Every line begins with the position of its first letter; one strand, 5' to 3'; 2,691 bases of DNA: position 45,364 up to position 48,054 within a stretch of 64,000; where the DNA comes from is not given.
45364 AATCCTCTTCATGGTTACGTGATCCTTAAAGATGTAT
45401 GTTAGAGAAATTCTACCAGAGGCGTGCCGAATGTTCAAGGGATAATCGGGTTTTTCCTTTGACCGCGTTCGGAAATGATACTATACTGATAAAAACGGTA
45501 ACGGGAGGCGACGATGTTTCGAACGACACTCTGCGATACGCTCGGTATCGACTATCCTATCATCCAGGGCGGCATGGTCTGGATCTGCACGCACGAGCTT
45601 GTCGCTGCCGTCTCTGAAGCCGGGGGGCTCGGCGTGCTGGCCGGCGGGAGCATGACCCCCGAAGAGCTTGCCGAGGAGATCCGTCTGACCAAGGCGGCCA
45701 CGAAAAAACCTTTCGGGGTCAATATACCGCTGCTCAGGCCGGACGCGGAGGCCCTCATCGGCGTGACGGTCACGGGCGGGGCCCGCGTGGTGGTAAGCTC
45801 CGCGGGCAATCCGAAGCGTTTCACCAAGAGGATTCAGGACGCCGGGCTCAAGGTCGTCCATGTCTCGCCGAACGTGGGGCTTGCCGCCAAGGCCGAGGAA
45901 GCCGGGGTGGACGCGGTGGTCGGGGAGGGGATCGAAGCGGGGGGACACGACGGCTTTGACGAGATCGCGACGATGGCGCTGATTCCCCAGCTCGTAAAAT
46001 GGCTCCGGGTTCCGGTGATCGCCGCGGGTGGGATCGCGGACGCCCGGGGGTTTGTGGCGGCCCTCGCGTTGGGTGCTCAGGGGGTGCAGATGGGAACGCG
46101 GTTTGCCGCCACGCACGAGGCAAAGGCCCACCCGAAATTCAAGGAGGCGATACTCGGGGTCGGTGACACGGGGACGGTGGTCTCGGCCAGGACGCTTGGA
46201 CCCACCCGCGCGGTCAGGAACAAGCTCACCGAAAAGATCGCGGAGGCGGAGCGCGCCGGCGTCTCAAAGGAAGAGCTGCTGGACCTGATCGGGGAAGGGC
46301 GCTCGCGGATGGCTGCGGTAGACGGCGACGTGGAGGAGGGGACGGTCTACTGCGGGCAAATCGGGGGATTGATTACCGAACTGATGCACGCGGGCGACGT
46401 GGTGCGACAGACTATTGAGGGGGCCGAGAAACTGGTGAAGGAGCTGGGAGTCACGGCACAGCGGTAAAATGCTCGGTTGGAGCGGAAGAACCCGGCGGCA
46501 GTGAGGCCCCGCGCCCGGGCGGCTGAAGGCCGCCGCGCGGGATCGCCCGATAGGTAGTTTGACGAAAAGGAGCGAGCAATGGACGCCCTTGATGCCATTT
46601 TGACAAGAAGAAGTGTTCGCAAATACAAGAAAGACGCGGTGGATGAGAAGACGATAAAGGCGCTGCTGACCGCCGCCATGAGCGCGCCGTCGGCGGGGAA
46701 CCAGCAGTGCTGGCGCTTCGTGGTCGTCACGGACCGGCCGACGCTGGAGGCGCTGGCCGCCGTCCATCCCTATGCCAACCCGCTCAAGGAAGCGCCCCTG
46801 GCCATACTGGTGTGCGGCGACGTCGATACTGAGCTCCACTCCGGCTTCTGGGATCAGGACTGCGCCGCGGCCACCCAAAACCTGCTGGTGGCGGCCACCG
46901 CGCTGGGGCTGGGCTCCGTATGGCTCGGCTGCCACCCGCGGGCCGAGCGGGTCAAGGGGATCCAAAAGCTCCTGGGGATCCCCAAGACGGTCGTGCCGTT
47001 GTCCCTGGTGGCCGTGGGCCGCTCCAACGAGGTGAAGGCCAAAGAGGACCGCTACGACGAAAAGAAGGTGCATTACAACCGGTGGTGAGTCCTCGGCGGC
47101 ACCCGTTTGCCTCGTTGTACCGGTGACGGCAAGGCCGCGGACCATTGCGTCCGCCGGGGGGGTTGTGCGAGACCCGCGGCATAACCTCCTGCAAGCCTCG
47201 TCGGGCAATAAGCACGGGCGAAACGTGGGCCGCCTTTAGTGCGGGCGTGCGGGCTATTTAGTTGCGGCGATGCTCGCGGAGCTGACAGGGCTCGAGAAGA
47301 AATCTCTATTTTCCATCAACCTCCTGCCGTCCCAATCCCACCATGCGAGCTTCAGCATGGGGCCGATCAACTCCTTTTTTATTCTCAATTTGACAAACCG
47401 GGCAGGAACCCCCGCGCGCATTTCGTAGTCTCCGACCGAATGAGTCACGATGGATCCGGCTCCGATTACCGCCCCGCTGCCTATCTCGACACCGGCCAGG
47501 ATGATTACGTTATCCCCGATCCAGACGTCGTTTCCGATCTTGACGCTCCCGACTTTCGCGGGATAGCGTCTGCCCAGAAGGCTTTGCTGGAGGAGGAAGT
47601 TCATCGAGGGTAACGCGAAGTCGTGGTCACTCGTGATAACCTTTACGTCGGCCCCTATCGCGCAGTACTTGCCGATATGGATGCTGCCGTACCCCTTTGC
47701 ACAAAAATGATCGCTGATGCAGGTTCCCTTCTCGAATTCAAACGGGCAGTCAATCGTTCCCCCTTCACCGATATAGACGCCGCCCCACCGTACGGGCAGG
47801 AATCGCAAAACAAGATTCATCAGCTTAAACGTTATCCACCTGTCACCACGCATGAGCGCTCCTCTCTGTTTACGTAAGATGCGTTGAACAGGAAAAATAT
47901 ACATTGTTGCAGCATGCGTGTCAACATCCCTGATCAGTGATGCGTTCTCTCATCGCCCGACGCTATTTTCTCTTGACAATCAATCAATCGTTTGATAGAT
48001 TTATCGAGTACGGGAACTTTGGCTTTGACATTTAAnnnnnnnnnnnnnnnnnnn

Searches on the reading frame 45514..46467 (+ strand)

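Call 51: search_protein_families(library=pfam, proteins=[window:45514-46467:+], max_evalue=0.001)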
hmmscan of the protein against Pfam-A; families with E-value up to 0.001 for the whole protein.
window:45514-46467:+ (317 aa): 5 families
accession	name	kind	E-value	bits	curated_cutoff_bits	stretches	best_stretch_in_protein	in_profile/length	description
PF03060.21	NMO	-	8.2e-63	213.2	28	2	88-301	112-329/331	Nitronate monooxygenase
PF00478.31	IMPDH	-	5.1e-13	49.2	25.6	1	3-211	24-253/345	IMP dehydrogenase / GMP reductase domain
PF05690.20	ThiG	-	6.2e-06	26.2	23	1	104-203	116-213/247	Thiazole biosynthesis protein ThiG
PF00977.27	His_biosynth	-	0.00015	21.7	23.6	1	123-197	151-222/228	Histidine biosynthesis protein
PF01070.24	FMN_dh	-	0.00018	21.1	24.9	1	124-202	232-310/350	FMN-dependent dehydrogenase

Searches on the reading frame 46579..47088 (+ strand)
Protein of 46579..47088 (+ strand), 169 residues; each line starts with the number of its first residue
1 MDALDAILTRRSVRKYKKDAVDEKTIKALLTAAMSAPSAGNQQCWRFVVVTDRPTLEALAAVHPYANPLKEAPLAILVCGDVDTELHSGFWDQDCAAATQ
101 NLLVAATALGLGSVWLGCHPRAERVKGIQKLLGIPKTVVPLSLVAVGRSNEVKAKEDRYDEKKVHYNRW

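Call 51: search_protein_families(library=pfam, proteins=[window:46579-47088:+], max_evalue=0.001)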
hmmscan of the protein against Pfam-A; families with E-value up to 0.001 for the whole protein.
window:46579-47088:+ (169 aa): 2 families
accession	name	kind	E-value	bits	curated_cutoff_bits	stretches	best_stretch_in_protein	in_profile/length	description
PF00881.29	Nitroreductase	-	9.7e-29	101.1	23.5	2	7-59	1-53/167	Nitroreductase family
PF14512.11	TM1586_NiRdase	-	2.7e-11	43.9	27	1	25-53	159-187/215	Putative TM nitroreductase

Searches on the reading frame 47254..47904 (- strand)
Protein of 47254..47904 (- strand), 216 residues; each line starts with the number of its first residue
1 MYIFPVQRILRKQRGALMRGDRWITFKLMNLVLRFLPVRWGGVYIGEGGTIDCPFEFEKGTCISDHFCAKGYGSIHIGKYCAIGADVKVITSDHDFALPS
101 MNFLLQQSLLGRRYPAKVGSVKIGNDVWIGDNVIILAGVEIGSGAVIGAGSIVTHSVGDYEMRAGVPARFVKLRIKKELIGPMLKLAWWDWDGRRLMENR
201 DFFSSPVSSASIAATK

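Call 51: search_protein_families(library=pfam, proteins=[window:47254-47904:-], max_evalue=0.001)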
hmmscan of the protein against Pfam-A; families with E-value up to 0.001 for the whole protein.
window:47254-47904:- (216 aa): 2 families
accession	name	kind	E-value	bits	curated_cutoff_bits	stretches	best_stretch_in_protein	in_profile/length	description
PF00132.30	Hexapep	-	4.1e-11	42.5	27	1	121-155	2-36/36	Bacterial transferase hexapeptide (six repeats)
PF14602.12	Hexapep_2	-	1.1e-06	28.7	27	1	121-154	2-33/34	Hexapeptide repeat of succinyl-transferase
